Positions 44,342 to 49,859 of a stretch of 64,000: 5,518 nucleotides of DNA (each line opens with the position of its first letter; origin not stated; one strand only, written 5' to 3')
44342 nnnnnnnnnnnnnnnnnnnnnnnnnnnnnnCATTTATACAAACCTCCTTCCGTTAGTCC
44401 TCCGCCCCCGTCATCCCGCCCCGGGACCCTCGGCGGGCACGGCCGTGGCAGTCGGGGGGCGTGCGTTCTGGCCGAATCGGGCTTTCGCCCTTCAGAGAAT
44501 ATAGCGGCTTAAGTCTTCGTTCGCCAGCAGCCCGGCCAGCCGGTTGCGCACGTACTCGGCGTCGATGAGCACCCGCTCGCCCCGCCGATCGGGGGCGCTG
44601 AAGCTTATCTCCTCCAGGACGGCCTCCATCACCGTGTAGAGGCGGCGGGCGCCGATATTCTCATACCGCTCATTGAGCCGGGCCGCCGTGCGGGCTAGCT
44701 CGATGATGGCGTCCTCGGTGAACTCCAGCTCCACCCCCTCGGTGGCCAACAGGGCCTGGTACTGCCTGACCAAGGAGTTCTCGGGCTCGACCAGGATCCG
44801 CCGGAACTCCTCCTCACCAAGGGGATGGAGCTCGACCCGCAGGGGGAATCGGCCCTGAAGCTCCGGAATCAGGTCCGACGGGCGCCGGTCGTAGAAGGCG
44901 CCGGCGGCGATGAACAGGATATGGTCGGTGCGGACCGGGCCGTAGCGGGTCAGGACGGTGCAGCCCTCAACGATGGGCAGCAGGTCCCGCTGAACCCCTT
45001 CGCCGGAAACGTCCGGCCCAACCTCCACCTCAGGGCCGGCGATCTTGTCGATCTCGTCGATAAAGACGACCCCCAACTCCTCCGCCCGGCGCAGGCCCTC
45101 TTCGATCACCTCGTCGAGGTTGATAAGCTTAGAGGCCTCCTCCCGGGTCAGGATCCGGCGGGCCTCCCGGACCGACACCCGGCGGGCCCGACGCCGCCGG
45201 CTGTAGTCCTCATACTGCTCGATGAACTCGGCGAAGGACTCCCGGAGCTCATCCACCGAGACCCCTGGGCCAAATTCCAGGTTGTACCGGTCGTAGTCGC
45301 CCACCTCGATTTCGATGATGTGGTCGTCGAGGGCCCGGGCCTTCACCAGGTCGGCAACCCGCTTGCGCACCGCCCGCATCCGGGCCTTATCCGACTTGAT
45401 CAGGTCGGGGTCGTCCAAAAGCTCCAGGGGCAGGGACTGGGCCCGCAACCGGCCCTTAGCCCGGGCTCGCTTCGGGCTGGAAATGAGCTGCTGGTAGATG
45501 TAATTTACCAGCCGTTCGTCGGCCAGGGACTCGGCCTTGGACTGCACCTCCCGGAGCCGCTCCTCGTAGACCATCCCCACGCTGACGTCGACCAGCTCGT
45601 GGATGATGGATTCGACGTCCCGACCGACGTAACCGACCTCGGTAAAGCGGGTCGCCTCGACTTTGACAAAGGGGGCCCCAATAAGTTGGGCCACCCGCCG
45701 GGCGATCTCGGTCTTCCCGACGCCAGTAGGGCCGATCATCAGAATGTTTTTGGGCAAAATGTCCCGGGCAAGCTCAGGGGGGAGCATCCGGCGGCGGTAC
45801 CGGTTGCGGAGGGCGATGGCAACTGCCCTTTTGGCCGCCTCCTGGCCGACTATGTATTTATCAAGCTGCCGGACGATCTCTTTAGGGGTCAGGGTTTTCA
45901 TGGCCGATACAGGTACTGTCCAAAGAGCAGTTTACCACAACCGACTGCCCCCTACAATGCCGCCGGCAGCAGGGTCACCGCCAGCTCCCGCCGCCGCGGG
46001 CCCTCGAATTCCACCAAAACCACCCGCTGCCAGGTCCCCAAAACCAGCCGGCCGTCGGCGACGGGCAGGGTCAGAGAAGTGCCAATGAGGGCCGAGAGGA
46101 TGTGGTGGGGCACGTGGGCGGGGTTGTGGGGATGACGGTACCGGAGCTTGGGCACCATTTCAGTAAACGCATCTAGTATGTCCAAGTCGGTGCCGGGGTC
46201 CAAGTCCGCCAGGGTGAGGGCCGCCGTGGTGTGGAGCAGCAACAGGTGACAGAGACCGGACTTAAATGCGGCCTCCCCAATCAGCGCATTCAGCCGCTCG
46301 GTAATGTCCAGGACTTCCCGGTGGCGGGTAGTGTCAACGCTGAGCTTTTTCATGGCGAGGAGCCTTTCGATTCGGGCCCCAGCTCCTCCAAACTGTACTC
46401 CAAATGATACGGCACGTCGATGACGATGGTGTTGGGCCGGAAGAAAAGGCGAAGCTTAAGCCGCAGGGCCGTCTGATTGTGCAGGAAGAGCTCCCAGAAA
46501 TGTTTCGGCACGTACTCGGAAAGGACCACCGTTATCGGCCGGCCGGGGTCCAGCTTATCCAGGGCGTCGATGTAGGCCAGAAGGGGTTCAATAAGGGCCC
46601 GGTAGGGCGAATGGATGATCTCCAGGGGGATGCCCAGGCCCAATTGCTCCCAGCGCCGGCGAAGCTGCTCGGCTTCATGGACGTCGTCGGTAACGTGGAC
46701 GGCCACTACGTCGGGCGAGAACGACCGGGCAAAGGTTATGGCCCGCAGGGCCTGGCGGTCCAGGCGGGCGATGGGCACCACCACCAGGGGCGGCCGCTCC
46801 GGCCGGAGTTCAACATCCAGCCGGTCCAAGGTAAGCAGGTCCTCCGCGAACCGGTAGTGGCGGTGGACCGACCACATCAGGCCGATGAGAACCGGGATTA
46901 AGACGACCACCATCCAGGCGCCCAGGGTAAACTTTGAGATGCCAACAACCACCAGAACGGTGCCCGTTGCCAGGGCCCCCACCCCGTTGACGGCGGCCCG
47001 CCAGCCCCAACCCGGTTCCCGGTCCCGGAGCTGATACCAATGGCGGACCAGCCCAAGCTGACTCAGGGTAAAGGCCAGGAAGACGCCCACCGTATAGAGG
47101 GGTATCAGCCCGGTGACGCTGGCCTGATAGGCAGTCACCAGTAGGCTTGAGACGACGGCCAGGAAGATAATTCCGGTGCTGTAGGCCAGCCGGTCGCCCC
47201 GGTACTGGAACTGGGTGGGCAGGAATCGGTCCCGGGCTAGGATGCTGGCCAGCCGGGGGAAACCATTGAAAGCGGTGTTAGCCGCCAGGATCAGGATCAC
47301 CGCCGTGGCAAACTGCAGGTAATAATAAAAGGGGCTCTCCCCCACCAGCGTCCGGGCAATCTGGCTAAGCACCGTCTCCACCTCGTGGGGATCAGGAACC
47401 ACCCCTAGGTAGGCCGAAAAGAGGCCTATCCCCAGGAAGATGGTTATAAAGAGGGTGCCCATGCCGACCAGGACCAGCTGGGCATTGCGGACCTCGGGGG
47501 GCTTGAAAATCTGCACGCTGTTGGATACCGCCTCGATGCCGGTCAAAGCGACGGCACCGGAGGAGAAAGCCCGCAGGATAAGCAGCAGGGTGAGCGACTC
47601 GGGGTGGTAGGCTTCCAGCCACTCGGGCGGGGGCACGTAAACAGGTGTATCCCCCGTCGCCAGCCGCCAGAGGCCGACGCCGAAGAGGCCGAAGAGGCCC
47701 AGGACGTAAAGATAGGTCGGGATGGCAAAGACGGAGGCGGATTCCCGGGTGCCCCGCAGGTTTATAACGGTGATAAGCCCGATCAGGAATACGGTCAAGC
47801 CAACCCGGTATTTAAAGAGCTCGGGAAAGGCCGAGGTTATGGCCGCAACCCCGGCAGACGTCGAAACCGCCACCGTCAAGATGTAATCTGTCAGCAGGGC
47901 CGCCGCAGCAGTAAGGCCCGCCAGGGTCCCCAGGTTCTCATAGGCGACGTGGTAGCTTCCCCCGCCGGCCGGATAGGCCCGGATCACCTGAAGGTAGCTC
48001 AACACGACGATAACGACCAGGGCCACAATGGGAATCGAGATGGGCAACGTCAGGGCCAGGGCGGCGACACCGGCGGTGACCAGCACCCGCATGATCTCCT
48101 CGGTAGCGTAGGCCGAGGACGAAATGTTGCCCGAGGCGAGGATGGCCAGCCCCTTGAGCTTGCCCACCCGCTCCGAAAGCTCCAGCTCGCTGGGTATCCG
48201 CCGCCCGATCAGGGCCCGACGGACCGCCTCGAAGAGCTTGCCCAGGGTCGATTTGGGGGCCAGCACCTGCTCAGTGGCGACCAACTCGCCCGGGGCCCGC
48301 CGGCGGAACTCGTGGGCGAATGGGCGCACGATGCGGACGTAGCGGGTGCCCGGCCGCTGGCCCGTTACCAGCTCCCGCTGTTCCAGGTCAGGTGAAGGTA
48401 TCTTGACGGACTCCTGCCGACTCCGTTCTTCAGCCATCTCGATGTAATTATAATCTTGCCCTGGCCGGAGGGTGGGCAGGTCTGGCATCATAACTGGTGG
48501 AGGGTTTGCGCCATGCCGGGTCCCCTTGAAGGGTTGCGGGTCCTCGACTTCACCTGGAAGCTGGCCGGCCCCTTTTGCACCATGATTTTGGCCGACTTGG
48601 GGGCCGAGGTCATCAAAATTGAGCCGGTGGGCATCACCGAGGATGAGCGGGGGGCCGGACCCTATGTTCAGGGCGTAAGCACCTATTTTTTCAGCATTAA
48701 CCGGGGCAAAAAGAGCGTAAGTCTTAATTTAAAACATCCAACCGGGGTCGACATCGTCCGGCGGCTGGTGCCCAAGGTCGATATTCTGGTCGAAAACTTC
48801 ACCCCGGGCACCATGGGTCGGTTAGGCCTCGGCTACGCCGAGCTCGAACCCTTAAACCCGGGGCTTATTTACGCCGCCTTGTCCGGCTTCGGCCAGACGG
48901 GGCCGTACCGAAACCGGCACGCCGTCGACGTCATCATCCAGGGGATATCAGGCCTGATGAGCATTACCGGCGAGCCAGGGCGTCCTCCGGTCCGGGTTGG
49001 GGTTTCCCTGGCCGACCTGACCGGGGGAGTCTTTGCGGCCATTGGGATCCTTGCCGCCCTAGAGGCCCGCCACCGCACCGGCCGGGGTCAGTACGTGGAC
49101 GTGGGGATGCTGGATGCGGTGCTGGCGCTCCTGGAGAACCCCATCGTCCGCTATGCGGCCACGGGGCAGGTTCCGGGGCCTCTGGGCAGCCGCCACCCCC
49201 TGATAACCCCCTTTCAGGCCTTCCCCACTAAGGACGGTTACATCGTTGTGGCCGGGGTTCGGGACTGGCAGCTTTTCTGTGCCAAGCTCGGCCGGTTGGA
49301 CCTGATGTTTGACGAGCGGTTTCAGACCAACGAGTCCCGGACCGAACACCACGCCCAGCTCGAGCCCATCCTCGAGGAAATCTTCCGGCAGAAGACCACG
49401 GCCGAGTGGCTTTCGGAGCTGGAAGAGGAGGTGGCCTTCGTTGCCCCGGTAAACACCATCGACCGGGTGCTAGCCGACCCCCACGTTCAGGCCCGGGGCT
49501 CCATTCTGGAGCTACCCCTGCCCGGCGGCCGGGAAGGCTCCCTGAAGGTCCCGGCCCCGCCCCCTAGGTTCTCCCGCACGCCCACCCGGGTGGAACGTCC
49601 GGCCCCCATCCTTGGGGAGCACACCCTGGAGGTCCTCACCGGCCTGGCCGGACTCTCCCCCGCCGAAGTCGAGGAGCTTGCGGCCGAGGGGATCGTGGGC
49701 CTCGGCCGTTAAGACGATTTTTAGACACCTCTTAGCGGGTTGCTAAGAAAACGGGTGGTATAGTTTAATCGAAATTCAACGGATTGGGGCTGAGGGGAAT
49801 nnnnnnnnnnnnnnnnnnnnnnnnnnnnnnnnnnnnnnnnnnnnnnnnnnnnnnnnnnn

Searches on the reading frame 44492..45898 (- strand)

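Call 25: search_protein_families(library=pfam, proteins=[window:44492-45898:-], max_evalue=0.0001)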
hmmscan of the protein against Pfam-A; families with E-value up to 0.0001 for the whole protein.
window:44492-45898:- (468 aa): 5 families
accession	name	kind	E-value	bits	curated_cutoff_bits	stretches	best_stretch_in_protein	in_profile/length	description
PF07724.20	AAA_2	-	3.3e-29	102.5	27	1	212-353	13-165/166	AAA domain (Cdc48 subfamily)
PF00004.35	AAA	-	2.4e-15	57.5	21.2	2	52-98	1-46/131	ATPase family associated with various cellular activities (AAA)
PF07728.20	AAA_5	-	1.5e-07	32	22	1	51-87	1-38/139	AAA domain (dynein-related subfamily)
PF13401.12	AAA_22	-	3.1e-05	24.7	27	0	51-103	7-62/130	AAA domain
PF00493.29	MCM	-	6e-05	22.7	23.3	0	6-74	16-82/224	MCM P-loop domain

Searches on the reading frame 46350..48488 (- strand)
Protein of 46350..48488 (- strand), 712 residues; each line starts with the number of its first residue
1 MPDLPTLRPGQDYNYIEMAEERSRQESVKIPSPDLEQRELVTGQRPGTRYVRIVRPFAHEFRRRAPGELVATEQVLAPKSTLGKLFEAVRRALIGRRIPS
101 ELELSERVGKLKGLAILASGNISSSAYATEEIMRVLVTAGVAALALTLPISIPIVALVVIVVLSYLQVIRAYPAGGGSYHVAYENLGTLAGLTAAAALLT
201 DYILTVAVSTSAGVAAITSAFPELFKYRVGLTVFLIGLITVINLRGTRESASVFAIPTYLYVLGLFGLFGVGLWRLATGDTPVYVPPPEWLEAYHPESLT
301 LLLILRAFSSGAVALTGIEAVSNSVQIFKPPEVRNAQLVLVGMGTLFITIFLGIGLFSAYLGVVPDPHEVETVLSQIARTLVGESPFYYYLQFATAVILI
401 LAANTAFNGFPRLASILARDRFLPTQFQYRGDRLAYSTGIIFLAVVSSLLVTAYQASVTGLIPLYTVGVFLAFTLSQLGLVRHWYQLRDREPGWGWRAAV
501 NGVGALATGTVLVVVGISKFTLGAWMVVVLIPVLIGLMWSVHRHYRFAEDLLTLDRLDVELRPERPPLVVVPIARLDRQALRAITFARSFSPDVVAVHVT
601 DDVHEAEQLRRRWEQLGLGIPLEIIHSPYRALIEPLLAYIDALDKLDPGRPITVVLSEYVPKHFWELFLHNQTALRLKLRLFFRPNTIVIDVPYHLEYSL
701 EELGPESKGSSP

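Call 25: search_protein_families(library=pfam, proteins=[window:46350-48488:-], max_evalue=0.0001)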
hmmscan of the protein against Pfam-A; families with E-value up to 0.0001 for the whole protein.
window:46350-48488:- (712 aa): 1 family
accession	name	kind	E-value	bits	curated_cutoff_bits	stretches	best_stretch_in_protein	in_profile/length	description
PF13520.12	AA_permease_2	-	1e-30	107.5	27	1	116-515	8-404/427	Amino acid permease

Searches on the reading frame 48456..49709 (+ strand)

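Call 25: search_protein_families(library=pfam, proteins=[window:48456-49709:+], max_evalue=0.0001)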
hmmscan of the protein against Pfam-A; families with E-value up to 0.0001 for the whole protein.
window:48456-49709:+ (418 aa): 1 family
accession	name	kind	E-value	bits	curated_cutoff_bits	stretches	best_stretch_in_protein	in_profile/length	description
PF02515.22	CoA_transf_3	-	4.5e-127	424.6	23.3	1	24-390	1-366/366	CoA-transferase family III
